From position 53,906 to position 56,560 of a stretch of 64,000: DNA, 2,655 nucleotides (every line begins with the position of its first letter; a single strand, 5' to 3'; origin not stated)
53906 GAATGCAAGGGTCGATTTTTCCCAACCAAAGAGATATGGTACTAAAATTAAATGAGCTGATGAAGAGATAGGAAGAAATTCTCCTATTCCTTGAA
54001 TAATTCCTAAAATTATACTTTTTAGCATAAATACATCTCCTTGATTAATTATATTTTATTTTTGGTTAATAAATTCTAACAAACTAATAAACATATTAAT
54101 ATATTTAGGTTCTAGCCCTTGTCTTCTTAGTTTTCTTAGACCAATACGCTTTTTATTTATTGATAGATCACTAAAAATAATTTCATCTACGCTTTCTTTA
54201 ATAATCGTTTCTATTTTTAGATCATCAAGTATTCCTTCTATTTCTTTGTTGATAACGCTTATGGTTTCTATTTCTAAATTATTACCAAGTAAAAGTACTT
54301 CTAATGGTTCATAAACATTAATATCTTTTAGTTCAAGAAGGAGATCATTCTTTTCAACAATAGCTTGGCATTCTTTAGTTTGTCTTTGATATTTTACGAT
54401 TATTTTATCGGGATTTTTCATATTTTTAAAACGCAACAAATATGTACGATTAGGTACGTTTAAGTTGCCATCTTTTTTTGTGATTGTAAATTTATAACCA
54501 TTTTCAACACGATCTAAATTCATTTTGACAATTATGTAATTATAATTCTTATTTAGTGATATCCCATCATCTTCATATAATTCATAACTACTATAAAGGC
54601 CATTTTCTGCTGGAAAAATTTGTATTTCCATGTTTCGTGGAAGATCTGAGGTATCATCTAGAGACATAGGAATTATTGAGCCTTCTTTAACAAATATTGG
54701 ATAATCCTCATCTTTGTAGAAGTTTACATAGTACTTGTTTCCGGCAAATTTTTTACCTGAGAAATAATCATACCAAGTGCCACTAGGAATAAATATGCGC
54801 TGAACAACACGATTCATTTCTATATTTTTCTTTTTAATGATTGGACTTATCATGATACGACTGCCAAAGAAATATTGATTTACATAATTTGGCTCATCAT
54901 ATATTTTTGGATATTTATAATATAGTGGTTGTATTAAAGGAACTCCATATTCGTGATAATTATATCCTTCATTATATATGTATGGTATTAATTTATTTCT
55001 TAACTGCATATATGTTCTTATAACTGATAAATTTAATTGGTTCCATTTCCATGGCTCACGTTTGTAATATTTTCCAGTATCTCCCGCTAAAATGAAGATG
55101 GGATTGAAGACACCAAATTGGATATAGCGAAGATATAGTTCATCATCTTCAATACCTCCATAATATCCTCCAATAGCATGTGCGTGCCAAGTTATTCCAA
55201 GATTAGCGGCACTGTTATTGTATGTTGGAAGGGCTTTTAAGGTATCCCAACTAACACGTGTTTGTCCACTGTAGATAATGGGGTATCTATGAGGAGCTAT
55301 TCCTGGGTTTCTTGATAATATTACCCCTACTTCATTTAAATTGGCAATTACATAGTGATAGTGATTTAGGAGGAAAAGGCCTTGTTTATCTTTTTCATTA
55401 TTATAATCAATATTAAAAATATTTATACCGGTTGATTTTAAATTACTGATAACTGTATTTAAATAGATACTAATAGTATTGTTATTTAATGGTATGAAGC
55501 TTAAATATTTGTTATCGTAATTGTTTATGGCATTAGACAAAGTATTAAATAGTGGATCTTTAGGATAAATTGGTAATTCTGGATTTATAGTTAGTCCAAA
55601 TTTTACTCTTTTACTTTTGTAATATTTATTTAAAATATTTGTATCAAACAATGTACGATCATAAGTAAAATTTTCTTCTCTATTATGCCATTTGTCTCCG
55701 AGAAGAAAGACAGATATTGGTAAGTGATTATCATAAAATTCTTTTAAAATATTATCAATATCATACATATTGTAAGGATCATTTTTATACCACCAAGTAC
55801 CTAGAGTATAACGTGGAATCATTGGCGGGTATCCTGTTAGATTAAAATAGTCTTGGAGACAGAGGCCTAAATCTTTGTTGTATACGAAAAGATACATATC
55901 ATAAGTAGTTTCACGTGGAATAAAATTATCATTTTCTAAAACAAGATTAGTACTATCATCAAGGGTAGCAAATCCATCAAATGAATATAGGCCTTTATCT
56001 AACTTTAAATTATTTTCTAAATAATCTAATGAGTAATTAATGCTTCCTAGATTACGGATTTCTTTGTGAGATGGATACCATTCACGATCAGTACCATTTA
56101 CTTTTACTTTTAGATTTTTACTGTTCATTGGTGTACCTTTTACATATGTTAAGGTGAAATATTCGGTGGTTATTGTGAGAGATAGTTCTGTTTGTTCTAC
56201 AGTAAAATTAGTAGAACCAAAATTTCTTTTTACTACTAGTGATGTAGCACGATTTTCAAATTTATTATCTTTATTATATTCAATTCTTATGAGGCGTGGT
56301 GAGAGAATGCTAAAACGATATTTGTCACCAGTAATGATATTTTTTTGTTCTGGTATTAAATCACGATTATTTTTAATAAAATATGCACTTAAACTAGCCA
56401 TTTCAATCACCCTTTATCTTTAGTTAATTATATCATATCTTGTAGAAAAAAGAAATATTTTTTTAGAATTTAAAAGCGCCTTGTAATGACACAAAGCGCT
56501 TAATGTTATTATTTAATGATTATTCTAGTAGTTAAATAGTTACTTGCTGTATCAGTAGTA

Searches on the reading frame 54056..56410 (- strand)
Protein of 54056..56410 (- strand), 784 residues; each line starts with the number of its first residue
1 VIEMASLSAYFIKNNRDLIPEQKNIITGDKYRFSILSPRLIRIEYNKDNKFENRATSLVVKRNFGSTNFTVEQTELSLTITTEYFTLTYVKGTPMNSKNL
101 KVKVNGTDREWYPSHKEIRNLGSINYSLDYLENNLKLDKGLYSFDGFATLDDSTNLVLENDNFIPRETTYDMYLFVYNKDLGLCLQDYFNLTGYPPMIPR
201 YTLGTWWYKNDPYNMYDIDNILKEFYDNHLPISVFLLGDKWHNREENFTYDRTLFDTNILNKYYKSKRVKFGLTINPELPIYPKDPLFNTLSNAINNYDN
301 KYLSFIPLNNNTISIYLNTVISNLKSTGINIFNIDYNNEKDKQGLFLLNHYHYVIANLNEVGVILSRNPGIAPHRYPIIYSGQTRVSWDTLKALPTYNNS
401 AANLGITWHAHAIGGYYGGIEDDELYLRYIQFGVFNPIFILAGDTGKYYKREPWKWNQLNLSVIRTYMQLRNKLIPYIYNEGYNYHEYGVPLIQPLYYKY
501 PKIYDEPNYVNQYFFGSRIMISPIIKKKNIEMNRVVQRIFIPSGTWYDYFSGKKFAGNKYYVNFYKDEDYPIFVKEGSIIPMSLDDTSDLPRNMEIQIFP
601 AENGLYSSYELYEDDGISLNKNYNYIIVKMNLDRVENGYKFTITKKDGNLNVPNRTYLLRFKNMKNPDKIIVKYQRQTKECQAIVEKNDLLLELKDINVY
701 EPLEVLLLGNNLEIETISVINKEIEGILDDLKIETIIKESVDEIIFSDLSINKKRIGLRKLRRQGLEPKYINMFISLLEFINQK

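Call 30: search_protein_families(library=pfam, proteins=[window:54056-56410:-], max_evalue=0.01)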
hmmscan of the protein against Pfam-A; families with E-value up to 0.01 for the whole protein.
window:54056-56410:- (784 aa): 3 families
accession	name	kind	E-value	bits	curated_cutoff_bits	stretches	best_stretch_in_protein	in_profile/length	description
PF01055.32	Glyco_hydro_31_2nd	-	1.2e-33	117.4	23.5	1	195-480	1-327/328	Glycosyl hydrolases family 31 TIM-barrel domain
PF21365.3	Glyco_hydro_31_3rd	-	2.7e-17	63.4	24.4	1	489-580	1-87/87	Glycosyl hydrolase family 31 C-terminal domain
PF17137.9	DUF5110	-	9.4e-09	35.6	27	1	594-663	2-70/71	Domain of unknown function (DUF5110)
